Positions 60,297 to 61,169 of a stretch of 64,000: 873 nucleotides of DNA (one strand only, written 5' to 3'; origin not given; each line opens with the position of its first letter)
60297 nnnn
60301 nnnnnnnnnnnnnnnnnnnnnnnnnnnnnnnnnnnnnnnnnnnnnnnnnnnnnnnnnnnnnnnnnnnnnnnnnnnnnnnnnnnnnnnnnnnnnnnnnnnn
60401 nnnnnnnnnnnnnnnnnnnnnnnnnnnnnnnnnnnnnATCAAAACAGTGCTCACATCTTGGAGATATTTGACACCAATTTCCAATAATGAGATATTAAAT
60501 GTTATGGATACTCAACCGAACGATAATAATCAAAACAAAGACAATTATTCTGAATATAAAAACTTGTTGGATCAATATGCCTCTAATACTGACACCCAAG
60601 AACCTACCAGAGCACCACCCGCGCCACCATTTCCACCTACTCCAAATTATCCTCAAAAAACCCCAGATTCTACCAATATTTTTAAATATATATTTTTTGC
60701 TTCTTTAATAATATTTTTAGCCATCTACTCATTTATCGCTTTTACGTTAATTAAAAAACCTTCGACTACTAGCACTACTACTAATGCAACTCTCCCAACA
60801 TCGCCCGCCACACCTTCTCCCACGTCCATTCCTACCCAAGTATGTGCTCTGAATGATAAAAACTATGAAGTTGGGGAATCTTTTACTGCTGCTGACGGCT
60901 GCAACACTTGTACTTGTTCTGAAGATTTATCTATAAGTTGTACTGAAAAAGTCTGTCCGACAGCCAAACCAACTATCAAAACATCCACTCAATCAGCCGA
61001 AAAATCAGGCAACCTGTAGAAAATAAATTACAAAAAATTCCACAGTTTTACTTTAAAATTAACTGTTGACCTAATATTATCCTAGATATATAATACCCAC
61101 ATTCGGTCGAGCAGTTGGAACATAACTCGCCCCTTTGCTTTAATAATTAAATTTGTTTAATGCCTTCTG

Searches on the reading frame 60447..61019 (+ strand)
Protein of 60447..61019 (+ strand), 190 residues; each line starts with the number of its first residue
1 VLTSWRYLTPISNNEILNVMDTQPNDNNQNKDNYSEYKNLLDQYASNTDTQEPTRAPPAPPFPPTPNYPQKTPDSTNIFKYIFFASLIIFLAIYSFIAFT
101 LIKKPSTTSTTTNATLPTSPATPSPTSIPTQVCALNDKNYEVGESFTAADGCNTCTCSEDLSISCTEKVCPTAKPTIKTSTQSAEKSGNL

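Call 60: search_protein_families(library=pfam, proteins=[window:60447-61019:+], max_evalue=0.05)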
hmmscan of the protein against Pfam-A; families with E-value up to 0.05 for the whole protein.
window:60447-61019:+ (190 aa): 3 families
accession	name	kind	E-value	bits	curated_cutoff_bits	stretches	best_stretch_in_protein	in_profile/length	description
PF05375.19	Pacifastin_I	-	2.3e-07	30.8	27.9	1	143-176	5-36/40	Pacifastin inhibitor (LCMII)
PF00093.24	VWC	-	2e-05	25.2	27.6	1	133-174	1-40/57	von Willebrand factor type C domain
PF12714.13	TILa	-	0.0065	17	27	1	134-173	3-42/55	TILa domain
